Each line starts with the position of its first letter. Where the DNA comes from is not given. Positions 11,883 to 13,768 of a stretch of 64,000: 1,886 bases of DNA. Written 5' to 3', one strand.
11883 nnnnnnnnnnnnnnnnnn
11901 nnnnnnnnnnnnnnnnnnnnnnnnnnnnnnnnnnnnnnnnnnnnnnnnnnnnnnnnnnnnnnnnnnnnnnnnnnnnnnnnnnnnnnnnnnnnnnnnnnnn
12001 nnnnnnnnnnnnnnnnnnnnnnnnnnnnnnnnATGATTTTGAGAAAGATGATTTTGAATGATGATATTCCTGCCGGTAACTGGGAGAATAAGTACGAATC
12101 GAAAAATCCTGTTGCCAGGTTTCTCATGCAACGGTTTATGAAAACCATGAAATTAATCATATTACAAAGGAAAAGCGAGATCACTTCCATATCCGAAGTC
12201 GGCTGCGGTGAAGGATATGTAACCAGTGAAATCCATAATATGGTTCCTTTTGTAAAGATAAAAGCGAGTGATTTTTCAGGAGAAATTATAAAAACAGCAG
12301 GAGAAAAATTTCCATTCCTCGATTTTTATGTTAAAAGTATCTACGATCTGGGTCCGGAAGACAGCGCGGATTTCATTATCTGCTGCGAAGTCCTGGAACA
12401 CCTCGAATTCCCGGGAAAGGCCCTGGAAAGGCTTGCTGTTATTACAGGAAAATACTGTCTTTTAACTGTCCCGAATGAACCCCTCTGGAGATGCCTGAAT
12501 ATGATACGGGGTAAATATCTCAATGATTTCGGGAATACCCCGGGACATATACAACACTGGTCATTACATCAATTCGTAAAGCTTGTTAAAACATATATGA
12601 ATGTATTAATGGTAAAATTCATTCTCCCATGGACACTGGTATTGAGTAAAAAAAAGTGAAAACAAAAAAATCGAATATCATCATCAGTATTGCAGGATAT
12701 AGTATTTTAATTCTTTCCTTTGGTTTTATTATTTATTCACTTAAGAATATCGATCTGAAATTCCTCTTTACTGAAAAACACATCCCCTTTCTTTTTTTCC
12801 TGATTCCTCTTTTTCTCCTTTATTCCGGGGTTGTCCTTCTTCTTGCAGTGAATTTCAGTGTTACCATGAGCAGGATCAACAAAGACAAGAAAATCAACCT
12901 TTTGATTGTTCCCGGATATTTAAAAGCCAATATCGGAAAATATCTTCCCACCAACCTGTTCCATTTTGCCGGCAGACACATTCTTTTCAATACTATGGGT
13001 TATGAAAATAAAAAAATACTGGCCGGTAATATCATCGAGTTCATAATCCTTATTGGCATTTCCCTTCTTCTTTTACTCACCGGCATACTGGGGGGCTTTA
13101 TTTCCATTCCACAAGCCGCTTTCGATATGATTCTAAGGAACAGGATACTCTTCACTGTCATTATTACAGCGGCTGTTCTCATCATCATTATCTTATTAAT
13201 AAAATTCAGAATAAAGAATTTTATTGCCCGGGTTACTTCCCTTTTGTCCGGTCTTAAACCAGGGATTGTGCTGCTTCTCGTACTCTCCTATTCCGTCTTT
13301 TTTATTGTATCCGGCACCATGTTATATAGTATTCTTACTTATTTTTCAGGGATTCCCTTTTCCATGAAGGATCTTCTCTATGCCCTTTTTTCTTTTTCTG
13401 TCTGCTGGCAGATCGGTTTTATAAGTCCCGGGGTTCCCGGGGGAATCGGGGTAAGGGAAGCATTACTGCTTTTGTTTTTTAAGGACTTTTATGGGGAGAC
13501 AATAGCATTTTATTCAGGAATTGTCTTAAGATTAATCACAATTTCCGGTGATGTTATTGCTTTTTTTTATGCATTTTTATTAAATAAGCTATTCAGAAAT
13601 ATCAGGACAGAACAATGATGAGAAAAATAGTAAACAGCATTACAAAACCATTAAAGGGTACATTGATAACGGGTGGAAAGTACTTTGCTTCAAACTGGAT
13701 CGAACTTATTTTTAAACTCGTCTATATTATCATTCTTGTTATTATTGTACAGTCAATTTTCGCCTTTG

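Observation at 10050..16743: Six translationally coupled genes: LeuB-family dehydrogenase → GT2 → methyltransferase → flippase-like → ArnT/PMT-like GT-C → 4Fe-4S protein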

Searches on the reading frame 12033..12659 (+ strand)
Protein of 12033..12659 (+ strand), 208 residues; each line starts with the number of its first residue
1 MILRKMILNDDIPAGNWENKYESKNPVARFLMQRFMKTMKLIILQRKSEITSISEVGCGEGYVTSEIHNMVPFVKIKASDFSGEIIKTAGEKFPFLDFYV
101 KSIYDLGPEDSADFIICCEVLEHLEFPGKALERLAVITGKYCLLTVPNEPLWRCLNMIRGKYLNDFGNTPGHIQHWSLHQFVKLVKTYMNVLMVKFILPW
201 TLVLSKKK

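Call 3: search_protein_families(library=pfam, proteins=[window:12033-12659:+], max_evalue=0.01)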
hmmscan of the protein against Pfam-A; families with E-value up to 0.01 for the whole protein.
window:12033-12659:+ (208 aa): 5 families
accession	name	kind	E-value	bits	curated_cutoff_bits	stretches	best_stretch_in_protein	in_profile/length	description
PF13489.12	Methyltransf_23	-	6.1e-10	39.5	27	1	54-186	27-155/164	Methyltransferase domain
PF08242.18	Methyltransf_12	-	8.8e-10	39.6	30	1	55-134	2-88/98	Methyltransferase domain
PF08241.18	Methyltransf_11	-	2e-09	38.4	21.2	1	55-135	2-84/95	Methyltransferase domain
PF13649.12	Methyltransf_25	-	3.8e-09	37.6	27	1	54-133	2-88/97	Methyltransferase domain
PF13847.12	Methyltransf_31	-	1.9e-05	24.8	27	1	52-134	6-97/145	Methyltransferase domain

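Call 4: search_protein_families(library=ncbifam, proteins=[window:12033-12659:+], max_evalue=0.01)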
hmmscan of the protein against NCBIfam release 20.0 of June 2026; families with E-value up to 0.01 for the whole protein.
window:12033-12659:+ (208 aa): 10 families
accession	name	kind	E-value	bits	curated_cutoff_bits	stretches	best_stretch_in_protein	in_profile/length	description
TIGR02072.1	BioC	equivalog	6e-11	42.6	184.95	1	20-138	8-124/244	malonyl-ACP O-methyltransferase BioC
NF010703.0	PRK14103.1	equivalog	1.3e-07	31.3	320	1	48-123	28-101/256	trans-aconitate 2-methyltransferase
NF002463.0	PRK01683.1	equivalog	1.4e-06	28.1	297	1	41-136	23-118/258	trans-aconitate 2-methyltransferase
NF008300.0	PRK11088.1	equivalog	1.5e-06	27.9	303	1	40-116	76-156/272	23S rRNA (guanine(745)-N(1))-methyltransferase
TIGR01983.1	UbiG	equivalog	6.7e-06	25.6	102.95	1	46-135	46-140/228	bifunctional 2-polyprenyl-6-hydroxyphenol methylase/3-demethylubiquinol 3-O-methyltransferase UbiG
TIGR03587.1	Pse_Me-ase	hypoth_equivalog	2.1e-05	24.7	112.05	1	14-142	10-138/204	pseudaminic acid biosynthesis-associated methylase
TIGR02021.1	BchM-ChlM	equivalog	0.00031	20.2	158.9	1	37-163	41-172/218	magnesium protoporphyrin IX methyltransferase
TIGR04074.1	bacter_Hen1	equivalog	0.0026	16.3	340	0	30-95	266-328/462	3' terminal RNA ribose 2'-O-methyltransferase Hen1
TIGR01934.1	MenG_MenH_UbiE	subfamily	0.0045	16.3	158.35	1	19-94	10-83/223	ubiquinone/menaquinone biosynthesis methyltransferase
TIGR04345.1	ovoA_Cterm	equivalog_domain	0.0088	15.6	170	0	32-89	22-79/242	putative 4-mercaptohistidine N1-methyltransferase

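Call 49: search_solved_structures(query=window:12033-12659:+, max_evalue=0.01)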
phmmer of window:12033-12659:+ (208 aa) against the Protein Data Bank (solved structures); distinct sequences matched with E-value up to 0.01: 3.
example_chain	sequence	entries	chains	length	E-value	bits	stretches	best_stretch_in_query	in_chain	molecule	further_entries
1p91_A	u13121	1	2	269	3.2e-05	27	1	48-132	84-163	Ribosomal RNA large subunit methyltransferase A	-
3mgg_A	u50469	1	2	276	0.00017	24.7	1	53-141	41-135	Methyltransferase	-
5cm2_Z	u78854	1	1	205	0.0049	19.9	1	54-137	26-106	TRNA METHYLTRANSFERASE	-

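Call 78: find_encoding_contigs(protein=window:12033-12659:+, flank=8000, max_places=3)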
Protein window:12033-12659:+ (208 aa): 1 contig read that carries it; 1 place shown.
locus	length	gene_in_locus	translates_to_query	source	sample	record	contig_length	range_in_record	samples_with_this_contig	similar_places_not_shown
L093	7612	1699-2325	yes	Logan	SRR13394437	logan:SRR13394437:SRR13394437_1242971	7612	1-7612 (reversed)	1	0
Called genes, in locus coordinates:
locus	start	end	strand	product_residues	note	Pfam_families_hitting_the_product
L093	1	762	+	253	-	?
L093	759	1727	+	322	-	PF00535:Glycos_transf_2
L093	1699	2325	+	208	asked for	PF13489:Methyltransf_23, PF13847:Methyltransf_31 (weak), PF08241:Methyltransf_11, PF08242:Methyltransf_12, PF13649:Methyltransf_25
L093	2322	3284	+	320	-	-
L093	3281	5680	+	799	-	PF13231:PMT_2 (weak)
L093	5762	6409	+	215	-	-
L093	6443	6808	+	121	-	PF00106:adh_short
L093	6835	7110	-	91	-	-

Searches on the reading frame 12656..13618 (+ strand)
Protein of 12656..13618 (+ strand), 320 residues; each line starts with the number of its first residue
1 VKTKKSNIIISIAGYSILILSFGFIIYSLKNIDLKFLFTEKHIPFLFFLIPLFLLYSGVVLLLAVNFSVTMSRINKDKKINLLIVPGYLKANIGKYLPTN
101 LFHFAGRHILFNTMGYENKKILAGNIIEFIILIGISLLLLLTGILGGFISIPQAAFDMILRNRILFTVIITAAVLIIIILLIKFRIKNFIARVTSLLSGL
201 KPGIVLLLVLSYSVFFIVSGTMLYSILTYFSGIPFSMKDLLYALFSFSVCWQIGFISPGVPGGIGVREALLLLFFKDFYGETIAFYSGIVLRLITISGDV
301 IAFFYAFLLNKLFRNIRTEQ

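Call 3: search_protein_families(library=pfam, proteins=[window:12656-13618:+], max_evalue=0.01)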
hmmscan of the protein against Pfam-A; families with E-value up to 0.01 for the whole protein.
window:12656-13618:+ (320 aa): 1 family
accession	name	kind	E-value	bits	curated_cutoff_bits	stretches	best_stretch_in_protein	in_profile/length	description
PF03706.18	LPG_synthase_TM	-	0.00067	19.6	33.4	1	20-296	7-295/302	Lysylphosphatidylglycerol synthase TM region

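Call 4: search_protein_families(library=ncbifam, proteins=[window:12656-13618:+], max_evalue=0.01)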
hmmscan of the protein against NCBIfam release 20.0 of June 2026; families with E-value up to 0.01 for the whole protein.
window:12656-13618:+ (320 aa): 0 families

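Call 46: search_solved_structures(query=window:12656-13618:+, max_evalue=10)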
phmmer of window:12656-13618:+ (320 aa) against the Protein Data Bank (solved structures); distinct sequences matched with E-value up to 10: 4.
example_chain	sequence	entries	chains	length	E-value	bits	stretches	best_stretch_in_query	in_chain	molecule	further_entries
6y3x_A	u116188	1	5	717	0.0013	21.5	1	226-283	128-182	Lysine decarboxylase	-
5xx1_A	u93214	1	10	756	1.5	11.4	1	239-291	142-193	Arginine decarboxylase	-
7p9b_A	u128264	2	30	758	1.9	11.1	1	213-291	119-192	Biodegradative arginine decarboxylase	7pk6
2vyc_A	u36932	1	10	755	2.1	11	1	239-283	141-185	BIODEGRADATIVE ARGININE DECARBOXYLASE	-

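Call 50: find_homologous_proteins(query=window:12656-13618:+, max_evalue=0.001)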
Query window:12656-13618:+ (320 aa): 25 proteins with E <= 0.001 among 8000 candidates.
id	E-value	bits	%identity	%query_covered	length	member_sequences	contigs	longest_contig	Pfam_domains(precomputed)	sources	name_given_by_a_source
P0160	2.0e-190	650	100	100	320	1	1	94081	-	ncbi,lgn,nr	ncbi:MAG: hypothetical protein JXB88_12520 [Spirochaetales bacterium]|nr:hypothetical protein [Spiro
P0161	1.7e-143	496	75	100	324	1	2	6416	-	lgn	-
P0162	4.4e-138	478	74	96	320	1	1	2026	PF03706.19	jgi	jgi:uncharacterized membrane protein YbhN (UPF0104 family)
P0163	2.9e-137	475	73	99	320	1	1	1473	-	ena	-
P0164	8.3e-133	461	72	100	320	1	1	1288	PF03706.19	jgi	jgi:uncharacterized membrane protein YbhN (UPF0104 family)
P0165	4.7e-128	445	70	99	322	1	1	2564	-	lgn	-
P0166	3.1e-110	386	63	98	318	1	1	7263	-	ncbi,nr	ncbi:MAG: hypothetical protein JXJ04_22660 [Spirochaetales bacterium]|nr:hypothetical protein [Spiro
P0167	1.2e-26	112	32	68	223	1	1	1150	PF03706.19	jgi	jgi:hypothetical protein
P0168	4.8e-22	97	31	92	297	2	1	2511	PF03706.19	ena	-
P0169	6.3e-21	93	30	95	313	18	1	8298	PF03706.19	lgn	-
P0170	1.8e-18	85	25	73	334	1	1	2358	-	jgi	jgi:uncharacterized membrane protein YbhN (UPF0104 family)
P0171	7.3e-17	80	32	68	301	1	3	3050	-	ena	-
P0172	1.3e-16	79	26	84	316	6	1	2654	PF03706.19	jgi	jgi:hypothetical protein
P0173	1.4e-16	79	34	71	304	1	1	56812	PF03706.19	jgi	jgi:glycosyltransferase 2 family protein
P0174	4.0e-16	77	24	93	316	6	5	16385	PF03706.19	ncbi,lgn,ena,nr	ncbi:MAG: lysylphosphatidylglycerol synthase domain-containing protein [Desulfobacterales bacterium]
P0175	1.2e-15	76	27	70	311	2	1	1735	PF03706.19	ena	-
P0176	1.1e-14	73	27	65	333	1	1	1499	PF03706.19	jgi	jgi:glycosyltransferase 2 family protein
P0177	1.5e-13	69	26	93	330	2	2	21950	PF03706.19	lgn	-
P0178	2.3e-12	65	31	67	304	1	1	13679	PF03706.19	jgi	jgi:glycosyltransferase 2 family protein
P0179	2.4e-12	65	25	69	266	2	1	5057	PF03706.19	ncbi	-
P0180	3.6e-12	64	27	68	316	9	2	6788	PF03706.19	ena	-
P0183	5.6e-7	47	30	88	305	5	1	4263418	PF03706.19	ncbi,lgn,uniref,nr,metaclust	ncbi:lysylphosphatidylglycerol synthase domain-containing protein [Geminocystis herdmanii]|uniref:ly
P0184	3.9e-6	45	49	15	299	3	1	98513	PF03706.19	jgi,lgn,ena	-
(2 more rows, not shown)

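Call 58: find_encoding_contigs(protein=P0161, flank=8000, max_places=3)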
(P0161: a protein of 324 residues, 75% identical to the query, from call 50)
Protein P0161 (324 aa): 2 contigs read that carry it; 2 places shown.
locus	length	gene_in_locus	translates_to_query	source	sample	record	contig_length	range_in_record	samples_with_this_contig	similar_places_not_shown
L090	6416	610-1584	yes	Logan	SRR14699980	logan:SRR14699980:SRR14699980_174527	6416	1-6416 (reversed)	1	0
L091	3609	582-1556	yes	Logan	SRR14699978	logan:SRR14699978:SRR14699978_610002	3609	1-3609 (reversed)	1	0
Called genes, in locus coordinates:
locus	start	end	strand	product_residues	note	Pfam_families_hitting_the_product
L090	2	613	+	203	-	?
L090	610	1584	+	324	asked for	-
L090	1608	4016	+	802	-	-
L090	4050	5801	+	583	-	PF00664:ABC_membrane, PF00005:ABC_tran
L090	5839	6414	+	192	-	?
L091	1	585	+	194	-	?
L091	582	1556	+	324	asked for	-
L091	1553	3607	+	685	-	?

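Call 73: predict_structure(alignment_id=A2)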
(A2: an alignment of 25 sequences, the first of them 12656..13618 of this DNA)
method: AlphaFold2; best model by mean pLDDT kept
length: 320 residues; sequences in the alignment: 25
mean_pLDDT: 86.2   pTM: 0.83
mean pLDDT of the five models: 86.2, 86.0, 85.2, 85.2, 84.2
residues with pLDDT >= 90: 145; 70-90: 155; 50-70: 15; < 50: 5
segments of 3 or more residues with pLDDT < 50: none
pLDDT, mean of each block of 10 residues (from residue 1): 63 80 82 80 87 96 97 92 93 83 89 90 94 93 88 77 82 85 79 85 94 96 94 91 93 74 70 89 90 93 93 68
secondary structure, 60 per line:
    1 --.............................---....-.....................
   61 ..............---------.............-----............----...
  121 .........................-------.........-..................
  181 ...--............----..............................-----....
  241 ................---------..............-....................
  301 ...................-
elements in order: H3-31 H35-38 H40-74 H84-96 H102-113 H118-145 H153-161 H163-183 H186-197 H202-231 H237-256 H266-279 H281-319

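Call 75: fold_search(model_id=the predicted structure, library=pdb)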
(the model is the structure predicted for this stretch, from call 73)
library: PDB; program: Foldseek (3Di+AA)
matches with E <= 10: 178; with E <= 0.001: 0
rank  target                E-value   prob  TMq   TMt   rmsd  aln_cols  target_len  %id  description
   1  9goe_A                2.0e-02  1.00  0.50  0.22   8.8       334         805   18  Cryo-EM structure of the multiple peptide resistance factor (MprF) from Pseudomonas aeruginosa bound to a synthetic na (released 2025-03-12)
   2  8oyg                  4.8e-01  0.20  0.20  0.21  21.1       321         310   16  Crystal structure of ASBTNM in complex with pantoate (released 2023-07-12)
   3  6f7h_C                4.8e-01  0.12  0.14  0.17  19.2       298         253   14  Crystal structure of human AQP10 (released 2018-11-21)
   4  7rtb_R                5.4e-01  0.13  0.16  0.14  18.7       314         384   11  Peptide-19 bound to the Glucagon-Like Peptide-1 Receptor (GLP-1R) (released 2021-10-06)
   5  3zev_B                5.9e-01  0.13  0.16  0.16  19.3       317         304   12  Structure of Thermostable Agonist-bound Neurotensin Receptor 1 Mutant without Lysozyme Fusion (released 2014-01-29)
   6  6f7h_D                6.2e-01  0.13  0.16  0.18  19.1       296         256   14  Crystal structure of human AQP10 (released 2018-11-21)
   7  7lci_R                6.7e-01  0.13  0.16  0.14  18.1       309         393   11  PF 06882961 bound to the glucagon-like peptide-1 receptor (GLP-1R):Gs complex (released 2021-01-20)
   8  9bq3_R                7.0e-01  0.15  0.16  0.15  18.0       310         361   12  Human Amylin2 Receptor in Complex with Gs and Cagrilintide (released 2025-04-23)
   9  6f7h_A                8.7e-01  0.11  0.16  0.19  19.1       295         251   14  Crystal structure of human AQP10 (released 2018-11-21)
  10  9kpe_R                9.1e-01  0.18  0.18  0.20  18.2       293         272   14  Cryo-EM structure of GPCR16-GiH5 complex (released 2025-04-02)
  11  9ydp_R                9.5e-01  0.13  0.17  0.18  19.0       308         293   14  Human delta opioid receptor complex with mini-Gi and agonist DADLE (released 2025-12-10)
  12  9buc_R                9.9e-01  0.12  0.17  0.15  18.2       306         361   11  Human calcitonin Receptor in complex with Gs and cagrilintide in the bypass conformation (repeat) (released 2025-04-23)
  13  7s1m_R                1.1e+00  0.13  0.17  0.15  17.8       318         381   11  Ex4-D-Ala bound to the glucagon-like peptide-1 receptor/g protein complex (conformer 1) (released 2022-01-05)
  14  7ru6_A                1.1e+00  0.09  0.15  0.15  22.0       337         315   12  Cryo-EM structure of the HIV-1 restriction factor human SERINC3 (released 2022-08-24)
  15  8amw_A                1.2e+00  0.06  0.12  0.14  20.1       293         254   12  AQP7 dimer of tetramers_C1 (released 2023-02-15)
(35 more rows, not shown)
